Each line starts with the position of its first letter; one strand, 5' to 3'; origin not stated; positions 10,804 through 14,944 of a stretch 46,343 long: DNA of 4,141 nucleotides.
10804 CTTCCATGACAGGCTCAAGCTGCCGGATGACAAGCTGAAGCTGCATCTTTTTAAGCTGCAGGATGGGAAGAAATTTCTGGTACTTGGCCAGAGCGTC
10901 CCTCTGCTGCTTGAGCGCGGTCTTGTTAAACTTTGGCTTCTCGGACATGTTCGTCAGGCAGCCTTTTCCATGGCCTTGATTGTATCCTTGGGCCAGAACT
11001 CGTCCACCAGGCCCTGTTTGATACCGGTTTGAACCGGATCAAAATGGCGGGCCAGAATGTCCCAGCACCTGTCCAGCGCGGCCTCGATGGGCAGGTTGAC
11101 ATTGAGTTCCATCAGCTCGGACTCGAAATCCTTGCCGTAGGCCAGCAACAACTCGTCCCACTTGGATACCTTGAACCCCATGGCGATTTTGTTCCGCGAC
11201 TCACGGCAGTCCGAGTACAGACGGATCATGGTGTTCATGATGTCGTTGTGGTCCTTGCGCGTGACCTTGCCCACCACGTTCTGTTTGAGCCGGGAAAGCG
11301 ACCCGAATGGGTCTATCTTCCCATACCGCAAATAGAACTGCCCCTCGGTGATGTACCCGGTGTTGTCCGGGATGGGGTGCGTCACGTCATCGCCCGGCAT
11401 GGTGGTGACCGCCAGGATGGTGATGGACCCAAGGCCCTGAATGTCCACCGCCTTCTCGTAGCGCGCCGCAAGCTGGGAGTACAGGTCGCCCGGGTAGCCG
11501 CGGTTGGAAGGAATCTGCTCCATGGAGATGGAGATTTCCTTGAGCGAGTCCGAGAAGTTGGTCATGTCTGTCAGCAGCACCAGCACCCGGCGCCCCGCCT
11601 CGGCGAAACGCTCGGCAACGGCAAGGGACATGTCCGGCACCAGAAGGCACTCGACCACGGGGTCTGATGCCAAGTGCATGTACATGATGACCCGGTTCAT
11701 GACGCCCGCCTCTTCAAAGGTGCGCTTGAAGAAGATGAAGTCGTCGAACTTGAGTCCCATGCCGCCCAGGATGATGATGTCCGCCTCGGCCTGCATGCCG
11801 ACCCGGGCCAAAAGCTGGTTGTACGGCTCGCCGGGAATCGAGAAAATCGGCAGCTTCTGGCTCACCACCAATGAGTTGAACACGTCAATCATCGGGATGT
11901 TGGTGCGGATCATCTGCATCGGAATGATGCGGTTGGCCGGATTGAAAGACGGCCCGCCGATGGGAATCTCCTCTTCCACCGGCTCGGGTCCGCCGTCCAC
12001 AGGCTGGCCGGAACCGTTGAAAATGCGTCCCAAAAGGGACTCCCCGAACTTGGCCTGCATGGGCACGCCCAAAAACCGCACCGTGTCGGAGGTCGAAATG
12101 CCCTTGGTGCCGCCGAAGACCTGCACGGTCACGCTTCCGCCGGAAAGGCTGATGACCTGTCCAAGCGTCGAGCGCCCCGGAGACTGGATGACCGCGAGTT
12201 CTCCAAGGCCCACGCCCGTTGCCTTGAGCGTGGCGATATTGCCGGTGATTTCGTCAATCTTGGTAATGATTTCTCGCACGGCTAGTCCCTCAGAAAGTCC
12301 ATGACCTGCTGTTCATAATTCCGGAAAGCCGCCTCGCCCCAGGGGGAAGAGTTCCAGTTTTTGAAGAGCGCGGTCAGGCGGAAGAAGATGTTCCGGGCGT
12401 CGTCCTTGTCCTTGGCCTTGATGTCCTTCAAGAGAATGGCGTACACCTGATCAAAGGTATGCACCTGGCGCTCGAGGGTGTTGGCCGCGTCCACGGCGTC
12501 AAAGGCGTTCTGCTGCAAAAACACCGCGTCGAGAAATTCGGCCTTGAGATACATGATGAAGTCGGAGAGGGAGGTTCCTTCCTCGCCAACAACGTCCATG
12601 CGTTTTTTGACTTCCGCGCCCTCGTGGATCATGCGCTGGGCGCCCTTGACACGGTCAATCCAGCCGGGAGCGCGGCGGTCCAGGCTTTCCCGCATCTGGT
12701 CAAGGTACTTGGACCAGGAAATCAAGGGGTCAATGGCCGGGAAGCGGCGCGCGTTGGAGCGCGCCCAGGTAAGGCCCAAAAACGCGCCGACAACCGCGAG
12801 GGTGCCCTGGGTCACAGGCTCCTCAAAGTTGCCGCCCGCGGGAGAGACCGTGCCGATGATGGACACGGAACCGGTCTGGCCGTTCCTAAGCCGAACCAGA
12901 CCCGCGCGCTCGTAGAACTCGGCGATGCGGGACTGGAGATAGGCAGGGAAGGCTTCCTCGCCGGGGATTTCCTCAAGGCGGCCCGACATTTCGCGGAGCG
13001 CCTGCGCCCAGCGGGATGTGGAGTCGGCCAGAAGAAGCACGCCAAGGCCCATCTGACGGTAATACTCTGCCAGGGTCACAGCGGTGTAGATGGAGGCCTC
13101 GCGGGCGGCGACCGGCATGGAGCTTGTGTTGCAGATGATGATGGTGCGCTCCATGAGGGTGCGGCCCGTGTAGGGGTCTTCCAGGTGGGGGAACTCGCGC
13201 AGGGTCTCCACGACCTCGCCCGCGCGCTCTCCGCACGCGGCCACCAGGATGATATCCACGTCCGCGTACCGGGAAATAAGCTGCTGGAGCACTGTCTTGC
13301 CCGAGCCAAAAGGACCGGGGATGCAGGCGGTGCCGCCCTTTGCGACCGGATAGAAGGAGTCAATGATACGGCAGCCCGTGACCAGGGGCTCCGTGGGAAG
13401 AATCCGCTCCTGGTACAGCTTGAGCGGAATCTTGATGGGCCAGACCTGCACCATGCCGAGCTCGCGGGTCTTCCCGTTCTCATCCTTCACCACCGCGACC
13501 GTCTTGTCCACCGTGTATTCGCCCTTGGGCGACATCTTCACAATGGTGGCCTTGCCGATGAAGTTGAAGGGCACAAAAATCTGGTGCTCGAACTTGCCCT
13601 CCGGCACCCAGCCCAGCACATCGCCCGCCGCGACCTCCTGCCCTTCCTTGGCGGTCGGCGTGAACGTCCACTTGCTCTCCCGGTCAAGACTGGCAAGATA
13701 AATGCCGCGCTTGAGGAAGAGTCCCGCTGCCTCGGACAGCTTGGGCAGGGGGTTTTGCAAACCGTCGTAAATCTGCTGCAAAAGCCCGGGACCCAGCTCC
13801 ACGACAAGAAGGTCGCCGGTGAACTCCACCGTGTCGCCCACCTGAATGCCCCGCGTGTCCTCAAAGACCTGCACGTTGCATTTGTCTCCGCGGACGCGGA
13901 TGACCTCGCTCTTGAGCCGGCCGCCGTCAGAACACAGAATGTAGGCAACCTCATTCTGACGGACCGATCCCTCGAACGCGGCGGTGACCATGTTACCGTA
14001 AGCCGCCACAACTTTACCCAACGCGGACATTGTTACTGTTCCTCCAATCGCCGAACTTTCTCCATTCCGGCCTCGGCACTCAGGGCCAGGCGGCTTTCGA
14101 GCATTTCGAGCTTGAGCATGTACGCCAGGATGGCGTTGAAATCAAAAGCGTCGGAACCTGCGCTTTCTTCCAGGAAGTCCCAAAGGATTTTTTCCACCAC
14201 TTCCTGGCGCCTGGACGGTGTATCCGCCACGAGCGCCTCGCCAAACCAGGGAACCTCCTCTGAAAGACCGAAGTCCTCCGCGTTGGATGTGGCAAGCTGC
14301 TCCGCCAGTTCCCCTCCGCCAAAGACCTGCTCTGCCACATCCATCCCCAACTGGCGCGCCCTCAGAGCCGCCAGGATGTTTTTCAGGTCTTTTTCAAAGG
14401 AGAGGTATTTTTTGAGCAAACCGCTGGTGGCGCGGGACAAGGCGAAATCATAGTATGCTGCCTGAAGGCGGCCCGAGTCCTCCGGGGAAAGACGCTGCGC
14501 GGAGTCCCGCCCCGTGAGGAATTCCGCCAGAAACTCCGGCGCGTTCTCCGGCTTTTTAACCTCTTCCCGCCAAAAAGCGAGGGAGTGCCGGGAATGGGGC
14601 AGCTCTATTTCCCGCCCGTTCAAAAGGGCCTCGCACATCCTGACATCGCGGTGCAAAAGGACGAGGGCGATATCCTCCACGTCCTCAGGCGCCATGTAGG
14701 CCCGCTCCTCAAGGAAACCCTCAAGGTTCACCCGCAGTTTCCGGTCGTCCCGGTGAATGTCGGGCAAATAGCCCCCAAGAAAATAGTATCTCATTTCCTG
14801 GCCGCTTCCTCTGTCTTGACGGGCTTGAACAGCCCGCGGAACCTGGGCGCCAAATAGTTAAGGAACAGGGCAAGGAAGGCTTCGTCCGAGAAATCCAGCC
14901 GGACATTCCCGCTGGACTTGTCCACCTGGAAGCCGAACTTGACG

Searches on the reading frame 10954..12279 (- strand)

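Call 21: search_protein_families(library=pfam, proteins=[window:10954-12279:-], max_evalue=0.001)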
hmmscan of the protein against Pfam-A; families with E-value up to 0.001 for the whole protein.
window:10954-12279:- (441 aa): 3 families
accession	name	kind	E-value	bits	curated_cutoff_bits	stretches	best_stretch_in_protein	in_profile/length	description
PF00006.31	ATP-synt_ab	-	1.5e-47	162.5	29.5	1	128-318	2-194/213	ATP synthase alpha/beta family, nucleotide-binding domain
PF22919.1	ATP-synt_VA_C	-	5.2e-11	42.9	24.7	1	338-428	6-100/101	C-terminal domain of V and A type ATP synthase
PF02874.29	ATP-synt_ab_N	-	2.4e-09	38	20.9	1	12-71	5-69/69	ATP synthase alpha/beta family, beta-barrel domain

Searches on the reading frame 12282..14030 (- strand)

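Call 21: search_protein_families(library=pfam, proteins=[window:12282-14030:-], max_evalue=0.001)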
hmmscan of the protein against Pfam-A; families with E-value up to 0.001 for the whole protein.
window:12282-14030:- (582 aa): 4 families
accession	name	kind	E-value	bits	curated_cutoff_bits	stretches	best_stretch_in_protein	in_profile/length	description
PF00006.31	ATP-synt_ab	-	1.5e-63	214.8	29.5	1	219-440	1-213/213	ATP synthase alpha/beta family, nucleotide-binding domain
PF16886.11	ATP-synt_ab_Xtn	-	1.2e-27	96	25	1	113-200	2-88/88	ATPsynthase alpha/beta subunit barrel-sandwich domain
PF02874.29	ATP-synt_ab_N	-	5e-11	43.4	20.9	1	7-72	1-69/69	ATP synthase alpha/beta family, beta-barrel domain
PF22919.1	ATP-synt_VA_C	-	9.8e-09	35.6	24.7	1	455-543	10-98/101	C-terminal domain of V and A type ATP synthase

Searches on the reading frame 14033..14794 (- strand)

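Call 21: search_protein_families(library=pfam, proteins=[window:14033-14794:-], max_evalue=0.001)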
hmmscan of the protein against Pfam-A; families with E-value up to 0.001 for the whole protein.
window:14033-14794:- (253 aa): 2 families
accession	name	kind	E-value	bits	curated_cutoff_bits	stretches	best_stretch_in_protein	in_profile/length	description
PF10962.13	DUF2764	-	3e-37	129.2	24.1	1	2-250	3-263/271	Protein of unknown function (DUF2764)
PF01992.21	vATP-synt_AC39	-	1e-05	25.5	29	1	114-230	177-314/339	ATP synthase (C/AC39) subunit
